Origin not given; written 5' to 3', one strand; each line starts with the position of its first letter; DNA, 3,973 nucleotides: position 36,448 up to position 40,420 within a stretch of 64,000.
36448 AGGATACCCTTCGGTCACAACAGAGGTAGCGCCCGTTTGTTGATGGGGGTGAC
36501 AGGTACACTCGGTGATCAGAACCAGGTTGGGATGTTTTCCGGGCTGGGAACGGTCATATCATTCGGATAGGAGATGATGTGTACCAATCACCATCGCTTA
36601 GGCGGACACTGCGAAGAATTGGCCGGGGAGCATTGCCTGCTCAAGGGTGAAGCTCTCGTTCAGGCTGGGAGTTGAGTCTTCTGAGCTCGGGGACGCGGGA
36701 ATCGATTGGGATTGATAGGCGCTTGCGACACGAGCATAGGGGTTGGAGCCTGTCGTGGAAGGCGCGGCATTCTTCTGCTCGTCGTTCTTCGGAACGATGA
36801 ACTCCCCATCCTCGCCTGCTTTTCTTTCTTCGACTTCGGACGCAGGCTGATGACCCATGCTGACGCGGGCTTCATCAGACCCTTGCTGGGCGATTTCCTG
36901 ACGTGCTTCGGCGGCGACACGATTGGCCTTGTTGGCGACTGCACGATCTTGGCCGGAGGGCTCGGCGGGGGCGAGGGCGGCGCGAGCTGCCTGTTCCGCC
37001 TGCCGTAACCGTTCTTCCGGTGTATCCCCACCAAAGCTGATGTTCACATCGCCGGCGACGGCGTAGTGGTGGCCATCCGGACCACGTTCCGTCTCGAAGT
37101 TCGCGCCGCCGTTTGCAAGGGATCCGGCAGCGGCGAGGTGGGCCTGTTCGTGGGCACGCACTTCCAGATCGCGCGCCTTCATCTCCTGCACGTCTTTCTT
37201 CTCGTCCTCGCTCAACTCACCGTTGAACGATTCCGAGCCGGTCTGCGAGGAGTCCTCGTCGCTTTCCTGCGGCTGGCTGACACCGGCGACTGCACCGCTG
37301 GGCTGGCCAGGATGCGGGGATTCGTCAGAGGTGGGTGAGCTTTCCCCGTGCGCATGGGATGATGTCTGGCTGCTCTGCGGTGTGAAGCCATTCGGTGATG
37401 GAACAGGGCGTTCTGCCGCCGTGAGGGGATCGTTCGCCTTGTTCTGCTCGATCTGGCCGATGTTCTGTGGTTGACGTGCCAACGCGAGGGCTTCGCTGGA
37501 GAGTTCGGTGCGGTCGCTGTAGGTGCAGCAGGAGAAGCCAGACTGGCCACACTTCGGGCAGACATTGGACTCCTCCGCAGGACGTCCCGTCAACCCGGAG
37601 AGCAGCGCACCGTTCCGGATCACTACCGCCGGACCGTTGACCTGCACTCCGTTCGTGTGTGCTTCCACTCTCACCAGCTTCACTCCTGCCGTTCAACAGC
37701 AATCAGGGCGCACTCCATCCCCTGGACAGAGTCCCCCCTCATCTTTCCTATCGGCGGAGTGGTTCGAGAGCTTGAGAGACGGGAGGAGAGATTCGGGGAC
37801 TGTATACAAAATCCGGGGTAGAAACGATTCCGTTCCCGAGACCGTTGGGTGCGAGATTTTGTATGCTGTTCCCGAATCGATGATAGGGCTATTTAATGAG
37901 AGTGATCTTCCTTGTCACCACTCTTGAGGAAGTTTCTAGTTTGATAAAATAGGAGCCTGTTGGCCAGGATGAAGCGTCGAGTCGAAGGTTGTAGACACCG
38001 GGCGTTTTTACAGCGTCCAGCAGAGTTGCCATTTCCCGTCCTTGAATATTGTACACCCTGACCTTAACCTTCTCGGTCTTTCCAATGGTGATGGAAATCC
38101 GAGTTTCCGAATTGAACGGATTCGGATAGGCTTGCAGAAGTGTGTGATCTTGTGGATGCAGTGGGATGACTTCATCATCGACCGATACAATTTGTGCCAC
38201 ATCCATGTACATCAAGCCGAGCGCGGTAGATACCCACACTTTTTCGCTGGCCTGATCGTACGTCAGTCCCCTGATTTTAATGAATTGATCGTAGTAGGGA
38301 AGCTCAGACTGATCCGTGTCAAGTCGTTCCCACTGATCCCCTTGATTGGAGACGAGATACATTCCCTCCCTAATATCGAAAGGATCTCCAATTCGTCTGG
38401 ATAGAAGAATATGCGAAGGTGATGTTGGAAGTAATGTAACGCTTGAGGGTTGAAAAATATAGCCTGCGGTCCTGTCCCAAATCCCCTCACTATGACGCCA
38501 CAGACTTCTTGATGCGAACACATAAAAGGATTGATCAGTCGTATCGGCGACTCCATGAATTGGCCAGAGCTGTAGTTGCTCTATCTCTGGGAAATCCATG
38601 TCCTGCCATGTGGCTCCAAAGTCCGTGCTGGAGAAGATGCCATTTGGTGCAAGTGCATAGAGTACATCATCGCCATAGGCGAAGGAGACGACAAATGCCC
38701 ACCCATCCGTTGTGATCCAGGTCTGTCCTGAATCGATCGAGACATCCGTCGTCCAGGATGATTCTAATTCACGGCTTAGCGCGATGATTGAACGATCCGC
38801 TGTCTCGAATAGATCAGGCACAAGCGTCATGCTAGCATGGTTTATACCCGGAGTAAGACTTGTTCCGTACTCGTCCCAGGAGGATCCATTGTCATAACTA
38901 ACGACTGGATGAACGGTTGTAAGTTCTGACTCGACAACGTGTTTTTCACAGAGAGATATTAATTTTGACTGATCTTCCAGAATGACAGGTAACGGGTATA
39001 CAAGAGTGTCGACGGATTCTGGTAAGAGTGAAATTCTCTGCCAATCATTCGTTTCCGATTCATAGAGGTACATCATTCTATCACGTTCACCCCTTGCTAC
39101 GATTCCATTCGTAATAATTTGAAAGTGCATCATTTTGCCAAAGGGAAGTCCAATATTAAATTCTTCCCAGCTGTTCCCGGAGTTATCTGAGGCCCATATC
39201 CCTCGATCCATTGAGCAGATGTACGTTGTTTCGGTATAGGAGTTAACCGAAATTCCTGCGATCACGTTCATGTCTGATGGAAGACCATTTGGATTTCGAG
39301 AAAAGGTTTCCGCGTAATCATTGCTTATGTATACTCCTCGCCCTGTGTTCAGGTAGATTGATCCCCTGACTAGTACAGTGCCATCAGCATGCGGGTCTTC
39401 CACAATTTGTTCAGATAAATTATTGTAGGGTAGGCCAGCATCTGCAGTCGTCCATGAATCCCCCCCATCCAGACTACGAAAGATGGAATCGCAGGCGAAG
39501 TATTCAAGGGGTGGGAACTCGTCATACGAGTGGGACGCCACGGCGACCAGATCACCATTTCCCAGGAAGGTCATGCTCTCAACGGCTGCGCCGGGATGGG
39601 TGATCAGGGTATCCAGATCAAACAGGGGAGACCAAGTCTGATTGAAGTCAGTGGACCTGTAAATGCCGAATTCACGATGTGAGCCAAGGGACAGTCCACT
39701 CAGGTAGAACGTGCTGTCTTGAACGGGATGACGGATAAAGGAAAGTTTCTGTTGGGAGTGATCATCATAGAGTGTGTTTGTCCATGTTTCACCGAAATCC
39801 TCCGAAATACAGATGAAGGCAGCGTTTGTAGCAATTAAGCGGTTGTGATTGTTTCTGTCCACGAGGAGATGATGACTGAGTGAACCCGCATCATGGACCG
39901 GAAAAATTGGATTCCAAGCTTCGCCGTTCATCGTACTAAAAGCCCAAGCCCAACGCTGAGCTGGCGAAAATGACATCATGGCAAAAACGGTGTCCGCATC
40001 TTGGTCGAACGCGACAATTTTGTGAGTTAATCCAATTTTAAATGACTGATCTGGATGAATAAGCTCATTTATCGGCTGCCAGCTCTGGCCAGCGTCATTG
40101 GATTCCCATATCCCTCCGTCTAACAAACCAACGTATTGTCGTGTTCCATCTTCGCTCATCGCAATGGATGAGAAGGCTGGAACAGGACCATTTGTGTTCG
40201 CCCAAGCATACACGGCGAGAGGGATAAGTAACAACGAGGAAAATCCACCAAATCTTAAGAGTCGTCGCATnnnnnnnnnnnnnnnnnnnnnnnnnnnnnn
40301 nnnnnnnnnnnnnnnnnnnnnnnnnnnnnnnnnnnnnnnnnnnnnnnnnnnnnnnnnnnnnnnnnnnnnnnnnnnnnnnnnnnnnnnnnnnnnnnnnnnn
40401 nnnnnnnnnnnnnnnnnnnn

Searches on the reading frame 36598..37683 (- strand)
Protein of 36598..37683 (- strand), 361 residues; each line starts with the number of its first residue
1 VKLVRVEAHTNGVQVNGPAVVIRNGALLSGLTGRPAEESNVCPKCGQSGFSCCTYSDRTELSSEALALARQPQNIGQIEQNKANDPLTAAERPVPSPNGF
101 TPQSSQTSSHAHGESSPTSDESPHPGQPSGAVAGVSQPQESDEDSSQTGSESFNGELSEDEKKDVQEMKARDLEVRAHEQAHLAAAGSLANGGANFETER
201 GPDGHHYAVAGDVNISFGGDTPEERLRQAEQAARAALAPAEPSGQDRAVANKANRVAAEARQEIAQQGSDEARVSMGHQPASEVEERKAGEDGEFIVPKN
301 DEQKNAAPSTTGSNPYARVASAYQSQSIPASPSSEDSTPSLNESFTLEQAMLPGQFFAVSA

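Call 38: search_protein_families(library=pfam, proteins=[window:36598-37683:-], max_evalue=0.001)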
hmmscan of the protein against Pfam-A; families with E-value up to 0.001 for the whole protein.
window:36598-37683:- (361 aa): 1 family
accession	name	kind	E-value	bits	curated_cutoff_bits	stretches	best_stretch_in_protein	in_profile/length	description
PF12118.13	SprA-related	-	5.4e-16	59.3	27.3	1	158-267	182-292/335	SprA-related family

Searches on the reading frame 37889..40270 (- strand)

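Call 38: search_protein_families(library=pfam, proteins=[window:37889-40270:-], max_evalue=0.001)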
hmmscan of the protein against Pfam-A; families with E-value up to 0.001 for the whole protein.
window:37889-40270:- (793 aa): 3 families
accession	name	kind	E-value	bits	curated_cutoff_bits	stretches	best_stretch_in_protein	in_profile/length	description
PF15902.12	Sortilin-Vps10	-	5.6e-19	68.7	33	2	112-216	6-112/446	Sortilin, neurotensin receptor 3,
PF18962.6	Por_Secre_tail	-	7.7e-11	42.6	27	1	715-789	2-73/75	Secretion system C-terminal sorting domain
PF13088.12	BNR_2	-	2.5e-09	37.4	31.4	0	50-221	84-256/277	BNR repeat-like domain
